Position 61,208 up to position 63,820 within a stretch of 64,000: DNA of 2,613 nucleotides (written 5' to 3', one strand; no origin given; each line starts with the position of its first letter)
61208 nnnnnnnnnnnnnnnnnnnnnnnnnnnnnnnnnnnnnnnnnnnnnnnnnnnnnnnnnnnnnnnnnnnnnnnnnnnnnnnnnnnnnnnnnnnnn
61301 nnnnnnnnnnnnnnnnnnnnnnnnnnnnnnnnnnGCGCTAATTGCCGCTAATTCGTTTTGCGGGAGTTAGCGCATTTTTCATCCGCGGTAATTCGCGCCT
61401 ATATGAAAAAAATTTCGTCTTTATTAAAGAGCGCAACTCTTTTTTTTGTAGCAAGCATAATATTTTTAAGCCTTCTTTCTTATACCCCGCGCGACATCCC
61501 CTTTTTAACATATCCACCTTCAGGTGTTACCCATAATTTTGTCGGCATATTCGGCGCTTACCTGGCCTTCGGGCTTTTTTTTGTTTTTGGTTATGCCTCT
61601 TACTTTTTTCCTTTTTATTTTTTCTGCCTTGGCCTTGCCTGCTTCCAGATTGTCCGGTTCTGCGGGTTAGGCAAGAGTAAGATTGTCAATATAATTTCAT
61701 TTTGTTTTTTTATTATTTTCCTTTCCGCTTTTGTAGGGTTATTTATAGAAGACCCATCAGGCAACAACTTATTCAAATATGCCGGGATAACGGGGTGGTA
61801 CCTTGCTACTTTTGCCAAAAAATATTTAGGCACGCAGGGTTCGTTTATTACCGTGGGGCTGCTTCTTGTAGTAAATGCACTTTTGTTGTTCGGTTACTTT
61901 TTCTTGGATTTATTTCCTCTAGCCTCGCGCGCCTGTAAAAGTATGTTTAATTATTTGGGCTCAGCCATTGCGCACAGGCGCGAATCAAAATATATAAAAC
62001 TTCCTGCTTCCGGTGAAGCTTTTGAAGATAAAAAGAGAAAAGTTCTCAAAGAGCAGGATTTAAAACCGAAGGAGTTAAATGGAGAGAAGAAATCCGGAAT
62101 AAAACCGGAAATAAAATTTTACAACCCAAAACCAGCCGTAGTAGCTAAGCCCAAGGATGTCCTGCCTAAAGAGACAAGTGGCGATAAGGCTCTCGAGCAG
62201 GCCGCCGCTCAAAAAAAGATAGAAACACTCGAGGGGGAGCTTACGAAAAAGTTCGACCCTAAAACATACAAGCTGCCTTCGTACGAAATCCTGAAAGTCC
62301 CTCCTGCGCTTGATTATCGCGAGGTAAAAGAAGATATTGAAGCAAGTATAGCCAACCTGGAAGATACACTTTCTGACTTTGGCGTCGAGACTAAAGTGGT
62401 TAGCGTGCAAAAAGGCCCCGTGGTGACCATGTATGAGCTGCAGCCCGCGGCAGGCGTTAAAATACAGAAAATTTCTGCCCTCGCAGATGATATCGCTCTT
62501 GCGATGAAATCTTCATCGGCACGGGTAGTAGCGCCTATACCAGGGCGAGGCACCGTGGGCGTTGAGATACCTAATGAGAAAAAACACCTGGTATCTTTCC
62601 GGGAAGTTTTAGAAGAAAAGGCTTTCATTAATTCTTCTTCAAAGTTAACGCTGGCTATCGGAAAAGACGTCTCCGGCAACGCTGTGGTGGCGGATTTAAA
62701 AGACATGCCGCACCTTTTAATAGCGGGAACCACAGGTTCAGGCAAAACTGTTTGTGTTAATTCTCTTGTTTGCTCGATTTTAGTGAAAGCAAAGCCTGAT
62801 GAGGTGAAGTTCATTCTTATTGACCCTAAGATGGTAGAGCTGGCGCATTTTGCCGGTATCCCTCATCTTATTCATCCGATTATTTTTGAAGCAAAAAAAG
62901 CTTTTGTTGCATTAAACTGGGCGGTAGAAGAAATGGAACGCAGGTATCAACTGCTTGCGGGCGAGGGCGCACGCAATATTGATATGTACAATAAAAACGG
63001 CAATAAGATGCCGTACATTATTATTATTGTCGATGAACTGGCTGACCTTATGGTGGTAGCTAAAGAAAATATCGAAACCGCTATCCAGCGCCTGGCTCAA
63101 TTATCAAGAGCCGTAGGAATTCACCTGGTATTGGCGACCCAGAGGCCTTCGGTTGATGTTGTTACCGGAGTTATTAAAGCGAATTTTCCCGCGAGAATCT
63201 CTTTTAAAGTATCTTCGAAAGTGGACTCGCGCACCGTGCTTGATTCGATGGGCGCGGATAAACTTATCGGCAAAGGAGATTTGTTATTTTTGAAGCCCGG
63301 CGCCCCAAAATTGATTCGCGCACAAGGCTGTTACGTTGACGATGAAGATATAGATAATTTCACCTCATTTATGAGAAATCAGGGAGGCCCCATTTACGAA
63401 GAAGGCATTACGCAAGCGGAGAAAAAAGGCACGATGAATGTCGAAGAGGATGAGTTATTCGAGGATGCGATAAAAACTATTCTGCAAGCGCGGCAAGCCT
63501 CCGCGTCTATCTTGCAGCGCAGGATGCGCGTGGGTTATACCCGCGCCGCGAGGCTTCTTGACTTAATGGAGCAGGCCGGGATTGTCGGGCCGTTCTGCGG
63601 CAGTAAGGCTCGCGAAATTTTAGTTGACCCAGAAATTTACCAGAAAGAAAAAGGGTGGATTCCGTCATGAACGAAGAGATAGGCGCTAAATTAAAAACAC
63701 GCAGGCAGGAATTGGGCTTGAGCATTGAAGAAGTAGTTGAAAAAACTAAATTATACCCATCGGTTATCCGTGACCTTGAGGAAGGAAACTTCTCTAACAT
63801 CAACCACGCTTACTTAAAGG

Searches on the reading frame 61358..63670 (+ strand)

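Call 10: search_protein_families(library=pfam, proteins=[window:61358-63670:+], max_evalue=0.0001)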
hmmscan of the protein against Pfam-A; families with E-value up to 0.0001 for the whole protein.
window:61358-63670:+ (770 aa): 5 families
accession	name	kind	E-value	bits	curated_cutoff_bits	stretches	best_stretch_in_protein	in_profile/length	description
PF01580.24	FtsK_SpoIIIE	-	1e-62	211.9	24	1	415-599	3-221/221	FtsK/SpoIIIE family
PF17854.6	FtsK_alpha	-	6.2e-31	107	22.9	1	306-406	1-101/101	FtsK alpha domain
PF09397.16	FtsK_gamma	-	1.6e-25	89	30.6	1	696-756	2-62/63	Ftsk gamma domain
PF13491.11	FtsK_4TM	-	2.7e-21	76.4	23.1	1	27-185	11-166/171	4TM region of DNA translocase FtsK/SpoIIIE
PF01935.23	DUF87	-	1e-05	26.2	23.2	1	443-577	14-114/220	Helicase HerA, central domain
